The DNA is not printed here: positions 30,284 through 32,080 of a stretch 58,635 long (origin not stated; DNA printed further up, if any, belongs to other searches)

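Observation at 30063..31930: Translationally coupled PIN / GNAT-like / ASCH fusion protein plus free ASCH protein: candidate uncharacterised RNA-directed toxin-immunity or defence cassette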

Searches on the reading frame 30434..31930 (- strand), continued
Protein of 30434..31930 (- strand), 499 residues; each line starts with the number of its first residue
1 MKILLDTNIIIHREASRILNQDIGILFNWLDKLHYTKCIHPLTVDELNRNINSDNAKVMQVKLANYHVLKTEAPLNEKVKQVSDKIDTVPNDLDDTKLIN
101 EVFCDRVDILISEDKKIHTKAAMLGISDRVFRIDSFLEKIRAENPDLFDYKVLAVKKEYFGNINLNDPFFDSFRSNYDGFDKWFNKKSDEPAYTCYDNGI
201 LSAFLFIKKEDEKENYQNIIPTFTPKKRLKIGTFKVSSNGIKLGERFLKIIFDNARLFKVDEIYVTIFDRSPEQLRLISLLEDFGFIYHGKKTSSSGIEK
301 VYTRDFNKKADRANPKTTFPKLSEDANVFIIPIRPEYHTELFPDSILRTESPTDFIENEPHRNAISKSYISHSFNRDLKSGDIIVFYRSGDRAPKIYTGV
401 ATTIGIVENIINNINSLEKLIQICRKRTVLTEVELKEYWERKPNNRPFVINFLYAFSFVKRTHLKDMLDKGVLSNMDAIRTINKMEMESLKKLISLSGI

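Call 71: get_annotated_region(hit=H3, flank=6000)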
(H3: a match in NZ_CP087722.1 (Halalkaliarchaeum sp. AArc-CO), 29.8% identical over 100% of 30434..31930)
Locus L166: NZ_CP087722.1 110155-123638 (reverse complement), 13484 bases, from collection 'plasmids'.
description: Halalkaliarchaeum sp. AArc-CO plasmid pAArc-CO, complete sequence
organism: Halalkaliarchaeum sp. AArc-CO (NCBI taxid 2866381)
taxonomy: Archaea; Euryarchaeota; Halobacteria; Halobacteriales; Haloferacaceae; Halalkaliarchaeum; Halalkaliarchaeum sp. AArc-CO
host: -; source: Kulunda Steppe hypersaline lake; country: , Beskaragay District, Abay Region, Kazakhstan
typing (MOB-suite, as given by PLSDB): non-mobilizable
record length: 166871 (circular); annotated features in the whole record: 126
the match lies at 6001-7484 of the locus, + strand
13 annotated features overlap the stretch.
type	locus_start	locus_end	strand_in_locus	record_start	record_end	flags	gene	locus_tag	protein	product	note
CDS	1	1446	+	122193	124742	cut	-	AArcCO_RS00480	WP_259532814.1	CRISPR-associated endonuclease Cas3''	GO:0043571 - maintenance of CRISPR repeat elements [Evidence IEA]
CDS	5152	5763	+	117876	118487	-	-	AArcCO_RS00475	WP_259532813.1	hypothetical protein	-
CDS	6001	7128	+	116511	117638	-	-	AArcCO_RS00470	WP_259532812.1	PIN domain-containing protein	-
CDS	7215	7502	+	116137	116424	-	-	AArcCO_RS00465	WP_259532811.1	hypothetical protein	-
CDS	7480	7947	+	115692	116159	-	-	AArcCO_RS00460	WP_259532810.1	ASCH domain-containing protein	-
CDS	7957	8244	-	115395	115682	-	-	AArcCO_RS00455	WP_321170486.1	DUF3006 family protein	-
CDS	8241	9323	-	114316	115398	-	-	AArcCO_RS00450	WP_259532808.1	ComEC/Rec2 family competence protein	GO:0030420 - establishment of competence for transformation [Evidence IEA]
CDS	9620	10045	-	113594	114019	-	-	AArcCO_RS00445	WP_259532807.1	hypothetical protein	-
CDS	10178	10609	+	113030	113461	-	-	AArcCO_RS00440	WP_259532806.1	ArsR family transcriptional regulator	-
CDS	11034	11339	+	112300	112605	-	-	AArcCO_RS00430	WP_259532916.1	SWIM zinc finger family protein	-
CDS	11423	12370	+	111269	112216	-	-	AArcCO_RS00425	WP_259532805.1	TFIIB-type zinc ribbon-containing protein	-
CDS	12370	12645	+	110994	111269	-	-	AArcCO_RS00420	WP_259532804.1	hypothetical protein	-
CDS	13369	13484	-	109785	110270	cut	-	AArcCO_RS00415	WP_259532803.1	hypothetical protein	-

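Call 72: find_homologous_proteins(query=L165:5001-6500:+)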
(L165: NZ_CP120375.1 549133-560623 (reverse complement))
Query L165:5001-6500:+ (500 aa): 887 proteins with E <= 0.001 among 8000 candidates; the best 120 are listed.
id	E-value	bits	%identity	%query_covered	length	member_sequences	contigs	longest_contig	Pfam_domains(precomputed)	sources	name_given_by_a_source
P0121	0.0e+0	1089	96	100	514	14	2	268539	PF13673.14,PF13508.14,PF00583.32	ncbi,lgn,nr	ncbi:GNAT family N-acetyltransferase [Phyllobacterium endophyticum]|nr:GNAT family N-acetyltransfera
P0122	3.7e-282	954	83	100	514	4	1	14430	PF13673.14,PF00583.32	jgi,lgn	-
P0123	1.8e-278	942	83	100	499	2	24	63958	PF13673.14,PF13508.14,PF00583.32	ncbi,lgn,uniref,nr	ncbi:GNAT family N-acetyltransferase [Sinorhizobium meliloti]|uniref:GNAT family N-acetyltransferase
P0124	2.2e-278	942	82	100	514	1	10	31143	PF13673.14,PF13508.14,PF00583.32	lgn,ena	-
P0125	2.5e-275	932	80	100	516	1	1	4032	PF13673.14,PF13508.14,PF13470.13,PF00583.32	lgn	-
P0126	2.7e-272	922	80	100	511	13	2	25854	PF13673.14,PF13508.14,PF00583.32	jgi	jgi:ribosomal protein S18 acetylase RimI-like enzyme/predicted nucleic acid-binding protein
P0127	1.2e-269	913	79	100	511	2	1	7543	PF13673.14,PF13508.14,PF00583.32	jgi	jgi:ribosomal protein S18 acetylase RimI-like enzyme/rRNA-processing protein FCF1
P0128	6.1e-266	901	79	100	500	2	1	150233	PF13673.14,PF13508.14,PF00583.32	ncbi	ncbi:MAG: GNAT family N-acetyltransferase [Allorhizobium sp.]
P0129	7.1e-251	851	74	100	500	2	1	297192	PF13673.14,PF13508.14,PF00583.32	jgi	jgi:ribosomal protein S18 acetylase RimI-like enzyme/predicted nucleic acid-binding protein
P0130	1.8e-248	843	74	100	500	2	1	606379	PF13673.14,PF13508.14,PF13470.13,PF00583.32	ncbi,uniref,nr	ncbi:GNAT family N-acetyltransferase [Ensifer sp. BR816]|uniref:GNAT family N-acetyltransferase n=1 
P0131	2.0e-200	685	62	100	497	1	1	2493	PF13673.14,PF13508.14,PF00583.32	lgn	-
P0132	3.1e-197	674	61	100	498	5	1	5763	PF13673.14,PF13508.14,PF00583.32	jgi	jgi:ribosomal protein S18 acetylase RimI-like enzyme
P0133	2.1e-194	665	60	100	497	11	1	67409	PF13673.14,PF13508.14,PF00583.32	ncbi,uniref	ncbi:GNAT family N-acetyltransferase [Mesorhizobium sp. M1227]|uniref:GNAT family N-acetyltransferas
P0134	6.2e-194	663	58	100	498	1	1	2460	PF13508.14,PF00583.32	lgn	-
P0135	1.6e-193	662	61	100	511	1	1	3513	PF13673.14,PF13508.14,PF00583.32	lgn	-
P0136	2.2e-191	655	60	100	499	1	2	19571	PF13673.14,PF13508.14,PF00583.32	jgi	jgi:ribosomal protein S18 acetylase RimI-like enzyme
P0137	1.8e-189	649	58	100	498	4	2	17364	PF13508.14,PF00583.32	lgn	-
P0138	2.5e-188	645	58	100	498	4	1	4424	PF13673.14,PF13508.14,PF00583.32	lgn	-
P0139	5.7e-184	630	57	100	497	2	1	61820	PF00583.32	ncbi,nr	ncbi:GNAT family N-acetyltransferase [Mesorhizobium waimense]|nr:GNAT family N-acetyltransferase [Me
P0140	5.2e-179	614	56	100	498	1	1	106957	PF13673.14,PF13508.14,PF00583.32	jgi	jgi:ribosomal protein S18 acetylase RimI-like enzyme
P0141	1.9e-176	606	54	100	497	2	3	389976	PF00583.32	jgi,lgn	jgi:GNAT superfamily N-acetyltransferase/rRNA-processing protein FCF1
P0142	6.0e-175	601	56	100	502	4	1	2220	PF00583.32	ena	-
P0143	3.1e-173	595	54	100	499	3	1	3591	PF00583.32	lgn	-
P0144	2.2e-172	592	54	100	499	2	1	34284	PF00583.32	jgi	jgi:GNAT superfamily N-acetyltransferase/rRNA-processing protein FCF1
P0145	3.0e-168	579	53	100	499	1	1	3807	PF13508.14,PF00583.32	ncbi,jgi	jgi:ribosomal protein S18 acetylase RimI-like enzyme/rRNA-processing protein FCF1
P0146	5.9e-168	578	54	99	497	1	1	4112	PF00583.32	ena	-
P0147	3.3e-164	565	51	100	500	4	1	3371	PF00583.32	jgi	-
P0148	1.4e-163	563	53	100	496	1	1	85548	PF13673.14,PF13508.14,PF00583.32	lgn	-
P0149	2.5e-163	562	51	100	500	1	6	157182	PF13673.14,PF13508.14,PF00583.32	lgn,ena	-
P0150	6.7e-163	561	52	99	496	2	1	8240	PF13673.14,PF13508.14,PF00583.32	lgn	-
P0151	2.0e-162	559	55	93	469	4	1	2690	PF00583.32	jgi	jgi:predicted GNAT family N-acyltransferase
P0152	2.1e-159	549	52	100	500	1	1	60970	PF13673.14,PF13508.14,PF00583.32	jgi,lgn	jgi:ribosomal protein S18 acetylase RimI-like enzyme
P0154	4.2e-153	529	50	97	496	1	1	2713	PF13508.14,PF00583.32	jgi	jgi:ribosomal protein S18 acetylase RimI-like enzyme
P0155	4.5e-151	522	49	99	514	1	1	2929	PF00583.32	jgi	jgi:GNAT superfamily N-acetyltransferase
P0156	2.0e-150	520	49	99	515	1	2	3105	PF00583.32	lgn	-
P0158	1.9e-146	507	49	99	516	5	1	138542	PF13673.14,PF00583.32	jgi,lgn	-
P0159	2.1e-146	506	48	100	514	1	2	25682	PF00583.32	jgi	jgi:GNAT superfamily N-acetyltransferase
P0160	2.3e-146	506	48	99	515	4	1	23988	PF00583.32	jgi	jgi:ribosomal protein S18 acetylase RimI-like enzyme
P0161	3.4e-146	506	62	75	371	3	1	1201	PF00583.32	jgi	jgi:ribosomal protein S18 acetylase RimI-like enzyme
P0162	5.5e-146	505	48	100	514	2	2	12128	PF13673.14,PF00583.32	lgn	-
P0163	7.6e-146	505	48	99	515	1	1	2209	PF00583.32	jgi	jgi:ribosomal protein S18 acetylase RimI-like enzyme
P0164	2.1e-145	503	47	100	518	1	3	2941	PF13508.14,PF00583.32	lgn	-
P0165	6.4e-145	502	46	100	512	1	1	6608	PF00583.32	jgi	jgi:ribosomal protein S18 acetylase RimI-like enzyme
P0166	1.1e-144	501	47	99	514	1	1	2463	PF00583.32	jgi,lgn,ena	-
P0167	1.2e-144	501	47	100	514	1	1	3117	PF00583.32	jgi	jgi:GNAT superfamily N-acetyltransferase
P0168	1.3e-144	501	46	100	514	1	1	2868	PF13508.14,PF00583.32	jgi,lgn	jgi:GNAT superfamily N-acetyltransferase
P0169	2.4e-144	500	47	100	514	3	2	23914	PF13673.14,PF13508.14,PF00583.32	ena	-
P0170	6.0e-144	498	48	99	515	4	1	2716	PF00583.32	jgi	jgi:ribosomal protein S18 acetylase RimI-like enzyme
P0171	6.3e-144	498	48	99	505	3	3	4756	PF00583.32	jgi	jgi:ribosomal protein S18 acetylase RimI-like enzyme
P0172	7.2e-144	498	48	100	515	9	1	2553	PF00583.32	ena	-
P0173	8.2e-144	498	48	100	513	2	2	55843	PF13673.14,PF13508.14,PF00583.32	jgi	jgi:ribosomal protein S18 acetylase RimI-like enzyme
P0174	1.4e-143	497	47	100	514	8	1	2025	PF13673.14,PF00583.32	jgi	jgi:GNAT superfamily N-acetyltransferase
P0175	1.7e-143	497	46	100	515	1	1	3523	PF13508.14,PF00583.32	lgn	-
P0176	1.7e-143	497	48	99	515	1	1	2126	PF00583.32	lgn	-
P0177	2.7e-143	496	48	100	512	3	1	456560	PF13508.14,PF00583.32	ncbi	ncbi:GNAT family N-acetyltransferase [Caulobacter segnis]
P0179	3.9e-143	496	47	100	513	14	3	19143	PF13673.14,PF13508.14,PF00583.32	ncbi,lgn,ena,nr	ncbi:MAG: GNAT family N-acetyltransferase [Phenylobacterium sp.]|nr:GNAT family N-acetyltransferase 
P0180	9.5e-143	494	47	100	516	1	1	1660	PF00583.32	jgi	jgi:GNAT superfamily N-acetyltransferase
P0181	1.7e-142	494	46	100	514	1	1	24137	PF13673.14,PF13508.14,PF00583.32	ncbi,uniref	ncbi:GNAT family N-acetyltransferase [Caulobacter sp. DWR3-1-2]|uniref:GNAT family N-acetyltransfera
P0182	2.1e-142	493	47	100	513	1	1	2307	PF13673.14,PF13508.14,PF00583.32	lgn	-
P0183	2.1e-142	493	47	99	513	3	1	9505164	PF13673.14,PF13508.14,PF00583.32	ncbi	ncbi:ribosomal protein S18 acetylase RimI-like enzyme [Bradyrhizobium sp. USDA 4501]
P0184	3.3e-142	493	48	99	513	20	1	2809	PF00583.32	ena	-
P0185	5.9e-142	492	47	100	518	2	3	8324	PF00583.32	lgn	-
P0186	7.2e-142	492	47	100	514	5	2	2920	PF13673.14,PF13508.14,PF00583.32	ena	-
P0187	7.2e-142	492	47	99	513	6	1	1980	PF00583.32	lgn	-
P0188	7.2e-142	492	47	99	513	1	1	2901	PF00583.32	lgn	-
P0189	1.0e-141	491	46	99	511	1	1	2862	PF00583.32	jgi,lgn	jgi:ribosomal protein S18 acetylase RimI-like enzyme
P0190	1.3e-141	491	47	99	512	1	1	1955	PF00583.32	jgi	jgi:ribosomal protein S18 acetylase RimI-like enzyme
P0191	1.7e-141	490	48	100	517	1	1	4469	PF13508.14,PF00583.32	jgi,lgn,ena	-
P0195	5.1e-141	489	49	100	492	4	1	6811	PF13673.14,PF13508.14,PF00583.32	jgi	jgi:ribosomal protein S18 acetylase RimI-like enzyme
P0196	5.3e-141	489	47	99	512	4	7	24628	PF00583.32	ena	-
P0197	6.6e-141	488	47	99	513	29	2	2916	PF00583.32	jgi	jgi:ribosomal protein S18 acetylase RimI-like enzyme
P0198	8.2e-141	488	47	99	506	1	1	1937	PF00583.32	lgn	-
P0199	8.6e-141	488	47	100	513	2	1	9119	PF13673.14,PF00583.32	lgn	-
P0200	1.1e-140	488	47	100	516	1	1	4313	PF00583.32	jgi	jgi:ribosomal protein S18 acetylase RimI-like enzyme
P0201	1.1e-140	488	48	100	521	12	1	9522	PF00583.32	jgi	jgi:ribosomal protein S18 acetylase RimI-like enzyme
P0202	1.2e-140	488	48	99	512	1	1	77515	PF00583.32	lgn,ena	-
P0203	2.0e-140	487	46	99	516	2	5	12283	PF00583.32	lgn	-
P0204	3.6e-140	486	47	100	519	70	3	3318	PF00583.32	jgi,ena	jgi:rRNA-processing protein FCF1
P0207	5.2e-140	485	47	100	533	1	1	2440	PF00583.32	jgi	jgi:ribosomal protein S18 acetylase RimI-like enzyme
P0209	7.4e-140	485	48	98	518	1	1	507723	PF00583.32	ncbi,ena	-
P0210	8.9e-140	485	47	99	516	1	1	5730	PF13508.14,PF00583.32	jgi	jgi:ribosomal protein S18 acetylase RimI-like enzyme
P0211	9.0e-140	485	48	100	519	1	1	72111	PF00583.32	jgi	jgi:rRNA-processing protein FCF1/predicted GNAT family N-acyltransferase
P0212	1.0e-139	484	47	99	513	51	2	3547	PF00583.32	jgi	jgi:ribosomal protein S18 acetylase RimI-like enzyme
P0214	1.5e-139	484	48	100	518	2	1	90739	PF00583.32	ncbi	-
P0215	1.6e-139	484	48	100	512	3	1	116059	PF13508.14,PF00583.32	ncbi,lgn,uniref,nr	ncbi:acetyltransferase (GNAT) family protein [Nitrospirillum amazonense]|uniref:Acetyltransferase (G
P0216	3.1e-139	483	45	99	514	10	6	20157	PF00583.32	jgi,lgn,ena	-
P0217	3.5e-139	483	47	98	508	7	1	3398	PF13508.14,PF13470.13,PF13527.14,PF00583.32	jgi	jgi:ribosomal protein S18 acetylase RimI-like enzyme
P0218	4.2e-139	482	46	100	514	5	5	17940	PF13508.14,PF00583.32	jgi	jgi:ribosomal protein S18 acetylase RimI-like enzyme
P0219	4.8e-139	482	48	100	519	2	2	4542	PF00583.32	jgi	jgi:ribosomal protein S18 acetylase RimI-like enzyme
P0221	9.3e-139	481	48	99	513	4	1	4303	PF00583.32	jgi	-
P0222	1.1e-138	481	48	100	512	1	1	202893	PF13508.14,PF00583.32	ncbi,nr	ncbi:MAG: GNAT family N-acetyltransferase [Telmatospirillum sp.]|nr:GNAT family N-acetyltransferase 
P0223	1.3e-138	481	46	99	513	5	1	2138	PF00583.32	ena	-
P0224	1.6e-138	481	46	100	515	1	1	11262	PF00583.32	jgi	jgi:GNAT superfamily N-acetyltransferase/predicted nucleic acid-binding protein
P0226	2.2e-138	480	47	99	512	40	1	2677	PF00583.32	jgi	jgi:ribosomal protein S18 acetylase RimI-like enzyme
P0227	2.5e-138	480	46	100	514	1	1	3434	PF13508.14,PF16289.12,PF00583.32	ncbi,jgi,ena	jgi:ribosomal protein S18 acetylase RimI-like enzyme/rRNA-processing protein FCF1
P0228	4.7e-138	479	45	99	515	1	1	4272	PF00583.32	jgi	-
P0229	6.6e-138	478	47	100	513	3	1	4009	PF00583.32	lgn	-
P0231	7.5e-138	478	46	100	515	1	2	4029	PF00583.32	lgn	-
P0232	8.7e-138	478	47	100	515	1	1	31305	PF00583.32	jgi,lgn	jgi:ribosomal protein S18 acetylase RimI-like enzyme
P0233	9.0e-138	478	47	100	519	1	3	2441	PF13673.14,PF00583.32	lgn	-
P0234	9.1e-138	478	46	99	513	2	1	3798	PF00583.32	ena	-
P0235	1.2e-137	478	45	99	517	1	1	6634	PF00583.32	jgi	jgi:predicted GNAT family N-acyltransferase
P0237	1.3e-137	478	45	99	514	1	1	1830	PF00583.32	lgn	-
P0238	1.4e-137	477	46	100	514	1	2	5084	PF13508.14,PF00583.32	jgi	jgi:ribosomal protein S18 acetylase RimI-like enzyme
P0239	1.6e-137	477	46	99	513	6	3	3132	PF13673.14,PF00583.32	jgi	jgi:ribosomal protein S18 acetylase RimI-like enzyme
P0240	2.1e-137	477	46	99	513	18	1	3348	PF00583.32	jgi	-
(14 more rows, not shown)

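Call 77: search_protein_representatives(alignment_id=A1)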
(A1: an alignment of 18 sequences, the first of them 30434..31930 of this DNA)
Query: 18 sequences, 495 profile positions. Proteins with E-value up to 0.001 (for the whole library): 2287; up to 1e-10: 1606; up to 1e-30: 742. The best 150 are listed.
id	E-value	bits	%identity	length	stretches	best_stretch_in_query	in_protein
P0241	3.9e-196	668.9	-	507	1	1-493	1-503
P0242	4.2e-178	609.5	-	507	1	2-493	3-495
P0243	1.0e-161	555.4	-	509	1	1-493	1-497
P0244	8.1e-158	542.6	-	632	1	1-494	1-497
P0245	3.7e-151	520.6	-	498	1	1-493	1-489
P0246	3.1e-150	517.6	-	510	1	1-491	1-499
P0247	1.5e-145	502.1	-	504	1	2-493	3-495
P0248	3.6e-145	500.8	-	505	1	1-494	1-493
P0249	3.8e-145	500.8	-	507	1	2-492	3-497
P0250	9.3e-143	492.9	-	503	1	1-494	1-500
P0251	2.2e-140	485.1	-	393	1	110-484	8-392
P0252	2.4e-136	471.7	-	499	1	1-492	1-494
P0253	3.4e-136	471.2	-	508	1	2-494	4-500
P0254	2.0e-134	465.4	-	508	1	4-493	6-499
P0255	2.2e-133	462.0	-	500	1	1-493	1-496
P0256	3.9e-127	441.3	-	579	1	2-492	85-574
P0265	6.1e-116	404.4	-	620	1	2-483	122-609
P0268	1.1e-114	400.3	-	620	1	3-493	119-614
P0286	2.8e-93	329.7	-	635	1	3-493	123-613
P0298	6.0e-84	298.9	-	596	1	79-494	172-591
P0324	8.5e-75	268.7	-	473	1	144-483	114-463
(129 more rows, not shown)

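Call 81: search_protein_families(library=padloc, alignment_id=A5, max_evalue=1e-10)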
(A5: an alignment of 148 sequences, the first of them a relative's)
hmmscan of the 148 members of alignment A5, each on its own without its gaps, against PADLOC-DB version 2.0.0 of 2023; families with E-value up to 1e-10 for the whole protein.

A. member 1, L001:7826-8245:+ (140 aa): 0 families

B. families by the number of members that match (of 148 scanned): 200 families (the first 25 are shown)
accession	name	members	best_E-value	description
PDLC03019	MTase_I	4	2.5e-84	Type I methyltransferase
PDLC03022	MTase_I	3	6.1e-169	Type I methyltransferase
PDLC02662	DndC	3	2.8e-154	DndC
PDLC02661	DndC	3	1.8e-145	DndC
PDLC03021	MTase_I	3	8.8e-145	Type I methyltransferase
PDLC03027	MTase_I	3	9.1e-120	Type I methyltransferase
PDLC03031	MTase_I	3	7.6e-104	Type I methyltransferase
PDLC03333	MTase_II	3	1.4e-96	Type II methyltransferase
PDLC02659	DndC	3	4.1e-96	DndC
PDLC02660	DndC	3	4.1e-96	DndC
PDLC03032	MTase_I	3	8.1e-93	Type I methyltransferase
PDLC03020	MTase_I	3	8.1e-76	Type I methyltransferase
PDLC03026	MTase_I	3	1.3e-73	Type I methyltransferase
PDLC03038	MTase_I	3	2.6e-61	Type I methyltransferase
PDLC03028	MTase_I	3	6.2e-59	Type I methyltransferase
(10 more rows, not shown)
